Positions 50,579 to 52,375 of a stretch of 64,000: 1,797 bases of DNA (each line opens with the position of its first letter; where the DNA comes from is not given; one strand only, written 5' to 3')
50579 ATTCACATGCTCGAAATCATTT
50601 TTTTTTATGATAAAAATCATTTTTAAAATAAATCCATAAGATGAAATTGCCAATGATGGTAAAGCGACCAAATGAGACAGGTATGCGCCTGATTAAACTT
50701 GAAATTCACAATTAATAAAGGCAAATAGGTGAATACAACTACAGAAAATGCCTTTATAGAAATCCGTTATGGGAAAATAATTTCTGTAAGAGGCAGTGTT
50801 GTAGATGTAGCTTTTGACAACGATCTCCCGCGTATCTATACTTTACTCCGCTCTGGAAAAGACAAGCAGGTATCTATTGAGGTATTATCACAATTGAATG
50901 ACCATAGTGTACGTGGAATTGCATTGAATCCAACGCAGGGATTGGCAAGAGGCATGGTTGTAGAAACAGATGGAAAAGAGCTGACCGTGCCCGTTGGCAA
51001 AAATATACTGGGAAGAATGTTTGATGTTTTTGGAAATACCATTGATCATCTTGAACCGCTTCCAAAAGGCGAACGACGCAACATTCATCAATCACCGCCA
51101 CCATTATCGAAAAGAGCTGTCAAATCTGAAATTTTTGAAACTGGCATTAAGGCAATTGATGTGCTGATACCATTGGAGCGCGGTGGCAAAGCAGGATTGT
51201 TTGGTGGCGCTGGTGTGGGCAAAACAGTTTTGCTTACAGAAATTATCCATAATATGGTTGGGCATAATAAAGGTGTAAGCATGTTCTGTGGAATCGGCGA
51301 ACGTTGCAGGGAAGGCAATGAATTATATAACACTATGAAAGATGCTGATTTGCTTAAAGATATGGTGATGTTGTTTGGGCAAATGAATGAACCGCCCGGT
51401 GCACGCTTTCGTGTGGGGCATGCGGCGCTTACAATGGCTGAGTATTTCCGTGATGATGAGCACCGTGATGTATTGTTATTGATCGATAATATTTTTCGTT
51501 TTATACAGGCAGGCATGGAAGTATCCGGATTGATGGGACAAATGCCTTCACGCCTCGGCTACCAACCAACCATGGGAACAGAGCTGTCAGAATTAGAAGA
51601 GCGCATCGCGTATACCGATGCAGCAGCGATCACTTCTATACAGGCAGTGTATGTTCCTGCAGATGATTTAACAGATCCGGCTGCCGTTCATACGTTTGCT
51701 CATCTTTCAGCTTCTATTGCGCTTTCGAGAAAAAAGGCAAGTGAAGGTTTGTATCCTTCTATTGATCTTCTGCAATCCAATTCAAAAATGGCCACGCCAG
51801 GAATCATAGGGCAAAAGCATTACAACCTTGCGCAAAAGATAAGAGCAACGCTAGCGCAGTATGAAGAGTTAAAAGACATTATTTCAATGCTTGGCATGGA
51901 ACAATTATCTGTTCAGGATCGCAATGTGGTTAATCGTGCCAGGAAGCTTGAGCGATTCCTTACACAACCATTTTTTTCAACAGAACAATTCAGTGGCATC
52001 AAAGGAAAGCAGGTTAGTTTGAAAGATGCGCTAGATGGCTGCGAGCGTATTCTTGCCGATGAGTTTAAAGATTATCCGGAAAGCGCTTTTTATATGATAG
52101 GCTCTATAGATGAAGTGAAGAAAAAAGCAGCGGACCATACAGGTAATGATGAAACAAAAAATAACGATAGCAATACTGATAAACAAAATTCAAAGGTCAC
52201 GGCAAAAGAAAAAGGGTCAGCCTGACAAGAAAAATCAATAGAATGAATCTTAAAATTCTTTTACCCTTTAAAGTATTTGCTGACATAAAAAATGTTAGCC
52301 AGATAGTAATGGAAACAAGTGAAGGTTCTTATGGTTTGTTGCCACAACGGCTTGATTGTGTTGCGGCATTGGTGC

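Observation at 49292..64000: Co-directional accessory island linking reserve-polymer mobilisation and phosphoketolase/acetate-kinase ATP production to an ion-pumping N-ATPase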

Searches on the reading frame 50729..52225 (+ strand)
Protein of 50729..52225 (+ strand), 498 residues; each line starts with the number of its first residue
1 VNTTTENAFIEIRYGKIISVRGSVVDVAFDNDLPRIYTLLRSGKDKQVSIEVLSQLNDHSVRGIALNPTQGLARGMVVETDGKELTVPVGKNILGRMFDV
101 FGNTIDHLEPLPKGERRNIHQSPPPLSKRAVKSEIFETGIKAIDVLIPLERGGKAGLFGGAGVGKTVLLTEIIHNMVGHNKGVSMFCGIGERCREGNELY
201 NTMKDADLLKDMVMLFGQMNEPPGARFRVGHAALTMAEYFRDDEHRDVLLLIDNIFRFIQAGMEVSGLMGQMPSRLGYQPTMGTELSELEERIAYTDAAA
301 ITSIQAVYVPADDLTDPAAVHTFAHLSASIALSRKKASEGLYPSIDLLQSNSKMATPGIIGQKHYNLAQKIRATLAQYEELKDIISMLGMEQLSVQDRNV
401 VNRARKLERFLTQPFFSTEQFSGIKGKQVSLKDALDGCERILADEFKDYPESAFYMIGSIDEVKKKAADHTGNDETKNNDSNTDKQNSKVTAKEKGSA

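Call 3: search_protein_families(library=pfam, proteins=[window:50729-52225:+])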
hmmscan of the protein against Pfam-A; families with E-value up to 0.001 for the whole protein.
window:50729-52225:+ (498 aa): 3 families
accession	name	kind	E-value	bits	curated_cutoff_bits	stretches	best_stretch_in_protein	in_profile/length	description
PF00006.31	ATP-synt_ab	-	1.4e-68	231.2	29.5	1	139-352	1-213/213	ATP synthase alpha/beta family, nucleotide-binding domain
PF22919.1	ATP-synt_VA_C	-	6e-14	52.3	24.7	1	357-437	5-87/101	C-terminal domain of V and A type ATP synthase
PF02874.29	ATP-synt_ab_N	-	4.4e-10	40.4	20.9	1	17-79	1-66/69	ATP synthase alpha/beta family, beta-barrel domain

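Call 28: search_dna_similar(query=window:50729-52225:+, collection=plasmids, mode=protein, max_rows=40)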
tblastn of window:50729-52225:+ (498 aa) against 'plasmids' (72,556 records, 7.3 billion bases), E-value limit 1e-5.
Records with a match: 781; places in all: 1088; records where one place covers at least 80% of the query: 160.
Best place of each record, by identity: 60-80% 15; <60% 766.
By first word of the organism name: Ralstonia 136; Shigella 103; Yersinia 93; Rhizobium 53; Azospirillum 30; Escherichia 28; Sinorhizobium 27; Aeromonas 21; Bradyrhizobium 18; Pantoea 14; and 104 more.
By predicted mobility (MOB-suite, as given by PLSDB): non-mobilizable 322; mobilizable 290; conjugative 169.
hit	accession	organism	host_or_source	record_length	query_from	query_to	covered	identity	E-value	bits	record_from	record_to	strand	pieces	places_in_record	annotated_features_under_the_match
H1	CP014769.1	Hymenobacter psoromatis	Lichen,single cell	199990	15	484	94%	73.8%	0e+0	710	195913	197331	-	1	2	F0F1 ATP synthase subunit beta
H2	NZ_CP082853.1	Legionella anisa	-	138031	6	465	92%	73.0%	0e+0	679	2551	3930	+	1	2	atpD: F0F1 ATP synthase subunit beta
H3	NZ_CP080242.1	Polymorphobacter sp. PAMC 29334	Megaspora,lichen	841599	15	467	91%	73.7%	0e+0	672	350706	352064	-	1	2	atpD: F0F1 ATP synthase subunit beta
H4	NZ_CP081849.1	Polymorphobacter megasporae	Megaspora,lichen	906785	15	467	91%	73.7%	0e+0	672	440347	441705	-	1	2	atpD: F0F1 ATP synthase subunit beta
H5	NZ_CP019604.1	Croceicoccus marinus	-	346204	26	464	88%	75.2%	0e+0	673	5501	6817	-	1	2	atpD: F0F1 ATP synthase subunit beta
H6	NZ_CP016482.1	Picosynechococcus sp. PCC 7117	cell culture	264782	12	465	91%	65.6%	0e+0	589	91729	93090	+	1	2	atpD: F0F1 ATP synthase subunit beta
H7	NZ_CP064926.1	Acaryochloris marina S15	cell culture,surface of Pikea pinnata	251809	15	466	91%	65.7%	0e+0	593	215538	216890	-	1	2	atpD: F0F1 ATP synthase subunit beta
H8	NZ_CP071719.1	Acaryochloris sp. 'Moss Beach'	culture,intertidal zone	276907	15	466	91%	65.7%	0e+0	593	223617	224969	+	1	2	atpD: F0F1 ATP synthase subunit beta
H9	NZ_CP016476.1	Picosynechococcus sp. PCC 7003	cell culture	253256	4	465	93%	64.1%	0e+0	589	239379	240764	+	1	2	atpD: F0F1 ATP synthase subunit beta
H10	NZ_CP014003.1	Picosynechococcus sp. PCC 73109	cell culture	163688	15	465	91%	65.4%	0e+0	583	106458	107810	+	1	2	atpD: F0F1 ATP synthase subunit beta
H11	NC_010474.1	Picosynechococcus sp. PCC 7002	-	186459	15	465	91%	65.4%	0e+0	583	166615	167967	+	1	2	atpD: F0F1 ATP synthase subunit beta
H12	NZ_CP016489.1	Picosynechococcus sp. PCC 8807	cell culture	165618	15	465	91%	65.4%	0e+0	583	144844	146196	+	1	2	atpD: F0F1 ATP synthase subunit beta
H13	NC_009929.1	Acaryochloris marina MBIC11017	-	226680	15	464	90%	65.3%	0e+0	588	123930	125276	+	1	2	atpD: F0F1 ATP synthase subunit beta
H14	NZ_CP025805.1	Sulfitobacter sp. SK012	Marine Sediment,North Sea (sediment)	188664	15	466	91%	61.6%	3e-172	545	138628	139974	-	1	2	atpD: F0F1 ATP synthase subunit beta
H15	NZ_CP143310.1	Methylophaga thalassica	cell culture,A deep sea sediment sample ...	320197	15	388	72%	74.5%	2e-149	556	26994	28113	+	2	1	none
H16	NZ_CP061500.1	Roseicitreum antarcticum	Intertidal sediment,Sandy intertidal ...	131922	15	467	91%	58.1%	1e-159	509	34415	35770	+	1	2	atpD: F0F1 ATP synthase subunit beta | ATPase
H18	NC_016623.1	Azospirillum lipoferum 4B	-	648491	15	475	93%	53.4%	8e-151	483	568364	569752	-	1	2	atpD: F0F1 ATP synthase subunit beta | F0F1 ATP synthase subunit epsilon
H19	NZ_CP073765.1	Methylovirgula sp. HY1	soil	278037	5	466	93%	52.9%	6e-150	481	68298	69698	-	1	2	atpD: F0F1 ATP synthase subunit beta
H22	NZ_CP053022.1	Sphingobium yanoikuyae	whole organism,River sediment ...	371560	13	469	92%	52.8%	7e-147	472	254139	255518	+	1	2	atpD: F0F1 ATP synthase subunit beta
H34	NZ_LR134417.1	Legionella adelaidensis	environmental,Cooling tower water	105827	15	473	92%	51.5%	9e-135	437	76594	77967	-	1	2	atpD: F0F1 ATP synthase subunit beta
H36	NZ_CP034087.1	Methylocystis rosea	cell culture,groundwater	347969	15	472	92%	51.5%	7e-140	452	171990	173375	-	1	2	atpD: F0F1 ATP synthase subunit beta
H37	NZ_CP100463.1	Salinigranum marinum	cell culture,Saline soil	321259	15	498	97%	48.7%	4e-136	441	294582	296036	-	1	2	atpD: F0F1 ATP synthase subunit beta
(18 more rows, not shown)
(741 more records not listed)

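Call 29: get_annotated_region(hit=H2, flank=14000)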
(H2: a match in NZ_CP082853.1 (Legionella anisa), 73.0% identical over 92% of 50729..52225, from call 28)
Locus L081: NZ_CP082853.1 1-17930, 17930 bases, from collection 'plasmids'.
description: Legionella anisa strain FDAARGOS_1480 plasmid unnamed1, complete sequence
organism: Legionella anisa (NCBI taxid 28082)
taxonomy: Bacteria; Pseudomonadota; Gammaproteobacteria; Legionellales; Legionellaceae; Legionella; Legionella anisa
host: -; source: -; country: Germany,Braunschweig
typing (MOB-suite, as given by PLSDB): non-mobilizable; replicon rep_cluster_522
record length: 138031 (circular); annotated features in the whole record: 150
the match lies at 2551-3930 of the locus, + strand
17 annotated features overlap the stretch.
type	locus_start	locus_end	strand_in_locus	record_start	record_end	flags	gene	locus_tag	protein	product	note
CDS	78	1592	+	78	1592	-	-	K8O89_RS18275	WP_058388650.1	thymidine phosphorylase family protein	-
CDS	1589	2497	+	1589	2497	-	-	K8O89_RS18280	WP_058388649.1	ribose-phosphate pyrophosphokinase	-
CDS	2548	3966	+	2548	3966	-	atpD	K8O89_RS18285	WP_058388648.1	F0F1 ATP synthase subunit beta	GO:0015986 - proton motive force-driven ATP synthesis [Evidence IEA]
CDS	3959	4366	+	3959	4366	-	-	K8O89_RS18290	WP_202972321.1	F0F1 ATP synthase subunit epsilon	-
CDS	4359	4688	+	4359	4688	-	-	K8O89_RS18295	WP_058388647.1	AtpZ/AtpI family protein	-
CDS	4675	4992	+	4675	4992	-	-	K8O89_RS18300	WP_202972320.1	ATP synthase subunit I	-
CDS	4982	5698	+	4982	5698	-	-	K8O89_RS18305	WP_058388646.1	F0F1 ATP synthase subunit A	GO:0015986 - proton motive force-driven ATP synthesis [Evidence IEA]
CDS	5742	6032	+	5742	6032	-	-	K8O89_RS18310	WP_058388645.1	F0F1 ATP synthase subunit C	-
CDS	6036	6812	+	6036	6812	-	-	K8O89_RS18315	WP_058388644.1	hypothetical protein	-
CDS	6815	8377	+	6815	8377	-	-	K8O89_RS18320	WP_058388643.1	alternate F1F0 ATPase, F1 subunit alpha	-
CDS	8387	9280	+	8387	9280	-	-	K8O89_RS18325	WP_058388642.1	F0F1 ATP synthase subunit gamma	GO:0015986 - proton motive force-driven ATP synthesis [Evidence IEA]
CDS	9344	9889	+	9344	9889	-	-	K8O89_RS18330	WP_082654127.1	cytochrome c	-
CDS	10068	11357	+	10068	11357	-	-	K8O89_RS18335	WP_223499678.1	TolC family protein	GO:0055085 - transmembrane transport [Evidence IEA]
CDS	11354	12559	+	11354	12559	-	-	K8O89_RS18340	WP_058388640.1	efflux RND transporter periplasmic adaptor subunit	GO:0006810 - transport [Evidence IEA]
CDS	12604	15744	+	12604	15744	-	-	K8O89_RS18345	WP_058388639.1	CusA/CzcA family heavy metal efflux RND transporter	-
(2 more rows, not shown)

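Call 30: get_annotated_region(hit=H3, flank=14000)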
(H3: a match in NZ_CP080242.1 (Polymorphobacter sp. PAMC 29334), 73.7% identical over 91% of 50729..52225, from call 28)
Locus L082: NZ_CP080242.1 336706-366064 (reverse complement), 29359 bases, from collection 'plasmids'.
description: Polymorphobacter sp. PAMC 29334 plasmid p29334-1, complete sequence
organism: Polymorphobacter sp. PAMC 29334 (NCBI taxid 2862331)
taxonomy: Bacteria; Pseudomonadota; Alphaproteobacteria; Sphingomonadales; Sphingosinicellaceae; Polymorphobacter; Polymorphobacter sp. PAMC 29334
host: -; source: Megaspora,lichen; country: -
typing (MOB-suite, as given by PLSDB): non-mobilizable
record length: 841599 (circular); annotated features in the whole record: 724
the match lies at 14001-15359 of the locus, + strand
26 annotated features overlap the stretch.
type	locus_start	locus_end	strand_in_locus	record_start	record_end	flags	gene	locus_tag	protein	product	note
CDS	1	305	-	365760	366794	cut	-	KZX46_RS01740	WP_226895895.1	class I fructose-bisphosphate aldolase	GO:0006096 - glycolytic process [Evidence IEA]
CDS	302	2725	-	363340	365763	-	-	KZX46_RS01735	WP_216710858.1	phosphoketolase family protein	-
CDS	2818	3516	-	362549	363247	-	rpiA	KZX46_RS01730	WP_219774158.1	ribose-5-phosphate isomerase RpiA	GO:0009052 - pentose-phosphate shunt, non-oxidative branch [Evidence IEA]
CDS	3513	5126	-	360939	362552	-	pgi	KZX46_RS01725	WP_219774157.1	glucose-6-phosphate isomerase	GO:0006094 - gluconeogenesis [Evidence IEA]; GO:0006096 - glycolytic process [Evidence IEA]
CDS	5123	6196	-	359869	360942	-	tal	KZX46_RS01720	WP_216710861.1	transaldolase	GO:0006098 - pentose-phosphate shunt [Evidence IEA]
CDS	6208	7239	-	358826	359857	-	gnd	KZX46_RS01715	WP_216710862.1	phosphogluconate dehydrogenase (NAD(+)-dependent, decarboxylating)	GO:0006098 - pentose-phosphate shunt [Evidence IEA]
CDS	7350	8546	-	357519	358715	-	-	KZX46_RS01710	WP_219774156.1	acetate/propionate family kinase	GO:0006083 - acetate metabolic process [Evidence IEA]; GO:0006113 - fermentation [Evidence IEA]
CDS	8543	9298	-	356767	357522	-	rpe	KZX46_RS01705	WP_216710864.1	ribulose-phosphate 3-epimerase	GO:0006098 - pentose-phosphate shunt [Evidence IEA]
CDS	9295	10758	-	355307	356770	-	zwf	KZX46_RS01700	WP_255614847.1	glucose-6-phosphate dehydrogenase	GO:0006098 - pentose-phosphate shunt [Evidence IEA]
CDS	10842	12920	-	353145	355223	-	tkt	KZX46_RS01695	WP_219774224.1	transketolase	GO:0006098 - pentose-phosphate shunt [Evidence IEA]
CDS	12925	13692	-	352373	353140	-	-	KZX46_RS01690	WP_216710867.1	PRC-barrel domain-containing protein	GO:0019684 - photosynthesis, light reaction [Evidence IEA]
CDS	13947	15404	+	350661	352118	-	atpD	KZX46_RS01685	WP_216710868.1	F0F1 ATP synthase subunit beta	GO:0015986 - proton motive force-driven ATP synthesis [Evidence IEA]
CDS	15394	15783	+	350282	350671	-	-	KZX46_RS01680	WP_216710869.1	F0F1 ATP synthase subunit epsilon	-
CDS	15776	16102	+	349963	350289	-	-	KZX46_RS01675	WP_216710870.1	AtpZ/AtpI family protein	-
CDS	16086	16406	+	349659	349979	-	-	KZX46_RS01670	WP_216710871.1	ATP synthase subunit I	-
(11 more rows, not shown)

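Call 31: get_annotated_region(hit=H11, flank=14000)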
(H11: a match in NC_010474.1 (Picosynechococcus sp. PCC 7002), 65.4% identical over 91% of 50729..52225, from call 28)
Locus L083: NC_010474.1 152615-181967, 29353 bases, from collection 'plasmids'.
description: Picosynechococcus sp. PCC 7002 plasmid pAQ7, complete sequence
organism: Picosynechococcus sp. PCC 7002 (NCBI taxid 32049)
taxonomy: Bacteria; Cyanobacteriota; Cyanophyceae; Chroococcales; Geminocystaceae; Picosynechococcus; Picosynechococcus sp. PCC 7002
host: -; source: -; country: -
typing (MOB-suite, as given by PLSDB): non-mobilizable
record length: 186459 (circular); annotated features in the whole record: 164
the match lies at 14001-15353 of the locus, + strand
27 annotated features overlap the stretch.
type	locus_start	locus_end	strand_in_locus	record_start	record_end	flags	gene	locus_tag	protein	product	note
CDS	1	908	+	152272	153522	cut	-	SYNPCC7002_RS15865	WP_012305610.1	hypothetical protein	-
CDS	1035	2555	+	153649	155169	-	-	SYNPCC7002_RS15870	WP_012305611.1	gamma-glutamyltransferase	-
CDS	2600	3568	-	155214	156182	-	-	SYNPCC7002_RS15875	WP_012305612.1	sucrase ferredoxin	-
CDS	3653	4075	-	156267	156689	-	-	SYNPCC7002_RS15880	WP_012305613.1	biopolymer transporter ExbD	-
CDS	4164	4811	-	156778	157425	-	-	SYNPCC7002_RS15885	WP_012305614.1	MotA/TolQ/ExbB proton channel family protein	GO:0015031 - protein transport [Evidence IEA]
CDS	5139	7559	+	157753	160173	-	-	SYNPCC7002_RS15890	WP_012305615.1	TonB-dependent siderophore receptor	GO:0015891 - siderophore transport [Evidence IEA]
CDS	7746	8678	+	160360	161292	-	-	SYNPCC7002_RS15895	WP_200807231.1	iron-siderophore ABC transporter substrate-binding protein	GO:0015891 - siderophore transport [Evidence IEA]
CDS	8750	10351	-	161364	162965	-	-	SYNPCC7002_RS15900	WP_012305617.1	TROVE domain-containing protein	-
CDS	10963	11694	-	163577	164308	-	phnC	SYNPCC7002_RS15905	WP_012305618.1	phosphonate ABC transporter ATP-binding protein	GO:0015716 - organic phosphonate transport [Evidence IEA]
CDS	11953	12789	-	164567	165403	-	phnE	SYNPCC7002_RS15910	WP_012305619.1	phosphonate ABC transporter, permease protein PhnE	GO:0015716 - organic phosphonate transport [Evidence IEA]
CDS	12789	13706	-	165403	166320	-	-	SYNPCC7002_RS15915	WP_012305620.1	phosphate/phosphite/phosphonate ABC transporter substrate-binding protein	-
CDS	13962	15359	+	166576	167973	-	atpD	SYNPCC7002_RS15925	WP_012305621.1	F0F1 ATP synthase subunit beta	GO:0015986 - proton motive force-driven ATP synthesis [Evidence IEA]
CDS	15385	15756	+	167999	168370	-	-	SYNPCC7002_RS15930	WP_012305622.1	F0F1 ATP synthase subunit epsilon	-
CDS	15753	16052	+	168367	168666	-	-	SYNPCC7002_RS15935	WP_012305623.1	AtpZ/AtpI family protein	-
CDS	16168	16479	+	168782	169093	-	-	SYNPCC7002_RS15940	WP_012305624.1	ATP synthase subunit I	-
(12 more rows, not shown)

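Call 32: get_annotated_region(hit=H1, flank=14000)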
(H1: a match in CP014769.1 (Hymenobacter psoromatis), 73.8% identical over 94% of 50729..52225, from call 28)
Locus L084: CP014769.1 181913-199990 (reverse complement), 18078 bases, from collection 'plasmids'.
description: Hymenobacter psoromatis strain PAMC 26554 plasmid unnamed1, complete sequence
organism: Hymenobacter psoromatis (NCBI taxid 1484116)
taxonomy: Bacteria; Bacteroidota; Cytophagia; Cytophagales; Hymenobacteraceae; Hymenobacter; Hymenobacter psoromatis
host: -; source: Lichen,single cell; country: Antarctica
typing (MOB-suite, as given by PLSDB): mobilizable; relaxase MOBB
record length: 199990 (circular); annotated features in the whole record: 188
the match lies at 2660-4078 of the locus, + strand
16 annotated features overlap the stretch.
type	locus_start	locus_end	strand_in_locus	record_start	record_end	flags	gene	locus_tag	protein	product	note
CDS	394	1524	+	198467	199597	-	-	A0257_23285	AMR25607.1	hypothetical protein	-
CDS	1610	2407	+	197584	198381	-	-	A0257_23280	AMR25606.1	triose-phosphate isomerase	-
CDS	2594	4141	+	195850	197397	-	-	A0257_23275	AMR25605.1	F0F1 ATP synthase subunit beta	-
CDS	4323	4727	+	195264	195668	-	-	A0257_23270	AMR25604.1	F0F1 ATP synthase subunit epsilon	-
CDS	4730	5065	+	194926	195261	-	-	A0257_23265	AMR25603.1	hypothetical protein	-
CDS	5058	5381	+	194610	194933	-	-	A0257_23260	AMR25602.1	hypothetical protein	-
CDS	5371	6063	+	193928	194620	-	-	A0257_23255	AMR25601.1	F0F1 ATP synthase subunit A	-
CDS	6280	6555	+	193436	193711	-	-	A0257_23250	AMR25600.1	F0F1 ATP synthase subunit C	-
CDS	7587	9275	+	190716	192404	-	-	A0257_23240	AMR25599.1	F0F1 ATP synthase subunit alpha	-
CDS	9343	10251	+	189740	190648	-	-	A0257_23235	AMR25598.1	F0F1 ATP synthase subunit gamma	-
CDS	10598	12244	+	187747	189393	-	-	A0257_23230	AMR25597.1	phosphoglucomutase, alpha-D-glucose phosphate-specific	-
CDS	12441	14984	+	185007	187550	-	-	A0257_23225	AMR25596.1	alpha-glucan phosphorylase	-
CDS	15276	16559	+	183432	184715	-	-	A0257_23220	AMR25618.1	RloA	-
CDS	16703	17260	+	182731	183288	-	-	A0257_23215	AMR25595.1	hypothetical protein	-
CDS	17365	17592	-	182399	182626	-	-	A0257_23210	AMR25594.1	hypothetical protein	-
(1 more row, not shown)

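Call 33: get_annotated_region(hit=H5, flank=14000)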
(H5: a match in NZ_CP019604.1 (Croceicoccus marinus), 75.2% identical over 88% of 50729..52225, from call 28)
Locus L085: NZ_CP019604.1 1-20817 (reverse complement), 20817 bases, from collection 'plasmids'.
description: Croceicoccus marinus strain E4A9 plasmid pCME4A9II, complete sequence
organism: Croceicoccus marinus (NCBI taxid 450378)
taxonomy: Bacteria; Pseudomonadota; Alphaproteobacteria; Sphingomonadales; Erythrobacteraceae; Croceicoccus; Croceicoccus marinus
host: -; source: -; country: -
typing (MOB-suite, as given by PLSDB): non-mobilizable; replicon rep_cluster_91
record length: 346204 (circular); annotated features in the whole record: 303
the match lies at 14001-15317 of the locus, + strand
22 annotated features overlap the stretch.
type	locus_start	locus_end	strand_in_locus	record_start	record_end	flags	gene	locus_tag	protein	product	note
CDS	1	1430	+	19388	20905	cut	-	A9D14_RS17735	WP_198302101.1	thymidine phosphorylase family protein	-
CDS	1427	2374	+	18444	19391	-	-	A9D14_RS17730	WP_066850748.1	ribose-phosphate diphosphokinase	-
CDS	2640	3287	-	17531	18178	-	-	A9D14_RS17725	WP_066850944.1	sigma-70 family RNA polymerase sigma factor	GO:0006352 - DNA-templated transcription initiation [Evidence IEA]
CDS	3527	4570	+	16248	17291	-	-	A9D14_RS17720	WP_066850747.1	hypothetical protein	-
CDS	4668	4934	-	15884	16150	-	-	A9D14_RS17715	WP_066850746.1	metal-sensitive transcriptional regulator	-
CDS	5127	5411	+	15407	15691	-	-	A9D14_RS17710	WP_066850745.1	hypothetical protein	-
CDS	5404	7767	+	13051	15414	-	-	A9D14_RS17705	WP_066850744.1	heavy metal translocating P-type ATPase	-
CDS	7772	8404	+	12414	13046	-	-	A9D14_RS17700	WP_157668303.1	hypothetical protein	-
CDS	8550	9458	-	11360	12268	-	-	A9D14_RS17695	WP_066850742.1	fructose bisphosphate aldolase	GO:0006096 - glycolytic process [Evidence IEA]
CDS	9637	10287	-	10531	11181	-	-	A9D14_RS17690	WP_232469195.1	Bax inhibitor-1/YccA family protein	-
CDS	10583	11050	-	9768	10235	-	-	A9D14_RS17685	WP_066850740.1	hypothetical protein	-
CDS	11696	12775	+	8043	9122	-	-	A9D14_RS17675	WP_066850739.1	IS5 family transposase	-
CDS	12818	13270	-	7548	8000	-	-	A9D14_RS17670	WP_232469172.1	SPFH domain-containing protein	-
CDS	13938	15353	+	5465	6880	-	atpD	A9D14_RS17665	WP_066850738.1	F0F1 ATP synthase subunit beta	GO:0015986 - proton motive force-driven ATP synthesis [Evidence IEA]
CDS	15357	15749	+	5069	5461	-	-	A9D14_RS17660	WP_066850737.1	F0F1 ATP synthase subunit epsilon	-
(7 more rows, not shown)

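Call 34: get_annotated_region(hit=H14, flank=14000)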
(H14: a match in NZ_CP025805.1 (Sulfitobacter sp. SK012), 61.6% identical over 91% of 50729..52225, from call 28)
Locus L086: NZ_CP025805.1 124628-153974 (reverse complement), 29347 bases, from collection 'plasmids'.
description: Sulfitobacter sp. SK012 plasmid unnamed1, complete sequence
organism: Sulfitobacter sp. SK012 (NCBI taxid 1389005)
taxonomy: Bacteria; Pseudomonadota; Alphaproteobacteria; Rhodobacterales; Roseobacteraceae; Sulfitobacter; Sulfitobacter sp. SK012
host: -; source: Marine Sediment,North Sea (sediment); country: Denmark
typing (MOB-suite, as given by PLSDB): non-mobilizable
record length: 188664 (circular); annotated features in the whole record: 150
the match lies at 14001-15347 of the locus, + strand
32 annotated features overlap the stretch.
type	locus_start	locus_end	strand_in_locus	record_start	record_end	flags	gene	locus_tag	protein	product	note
CDS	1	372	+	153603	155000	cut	-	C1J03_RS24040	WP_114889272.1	MBL fold metallo-hydrolase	-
CDS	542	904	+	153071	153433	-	-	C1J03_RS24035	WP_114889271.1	STAS/SEC14 domain-containing protein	-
CDS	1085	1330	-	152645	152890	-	-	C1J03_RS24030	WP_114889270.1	acyl carrier protein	GO:0006633 - fatty acid biosynthetic process [Evidence IEA]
CDS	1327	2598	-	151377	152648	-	-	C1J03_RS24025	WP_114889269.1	dihydrolipoamide acetyltransferase family protein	GO:0006096 - glycolytic process [Evidence IEA]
CDS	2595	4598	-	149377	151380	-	pdhA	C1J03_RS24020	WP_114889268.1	pyruvate dehydrogenase (acetyl-transferring) E1 component subunit alpha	GO:0006086 - acetyl-CoA biosynthetic process from pyruvate [Evidence IEA]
CDS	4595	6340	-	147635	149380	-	acsA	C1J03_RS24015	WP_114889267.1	acetate--CoA ligase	-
CDS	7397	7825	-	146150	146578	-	-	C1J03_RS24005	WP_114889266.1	hypothetical protein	-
CDS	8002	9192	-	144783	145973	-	-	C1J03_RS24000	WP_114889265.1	acetate/propionate family kinase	GO:0006083 - acetate metabolic process [Evidence IEA]; GO:0006113 - fermentation [Evidence IEA]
CDS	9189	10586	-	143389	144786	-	-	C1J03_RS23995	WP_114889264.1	bifunctional enoyl-CoA hydratase/phosphate acetyltransferase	-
CDS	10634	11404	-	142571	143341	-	fabI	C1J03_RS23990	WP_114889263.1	enoyl-ACP reductase FabI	GO:0006633 - fatty acid biosynthetic process [Evidence IEA]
CDS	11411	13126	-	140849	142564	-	-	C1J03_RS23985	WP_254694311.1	alpha/beta fold hydrolase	-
CDS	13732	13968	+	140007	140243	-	-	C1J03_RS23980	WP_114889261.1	hypothetical protein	-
CDS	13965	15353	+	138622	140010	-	atpD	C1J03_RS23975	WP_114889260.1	F0F1 ATP synthase subunit beta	GO:0015986 - proton motive force-driven ATP synthesis [Evidence IEA]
CDS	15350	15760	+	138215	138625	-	-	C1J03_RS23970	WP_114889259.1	ATPase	-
CDS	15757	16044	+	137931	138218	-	-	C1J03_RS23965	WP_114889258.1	AtpZ/AtpI family protein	-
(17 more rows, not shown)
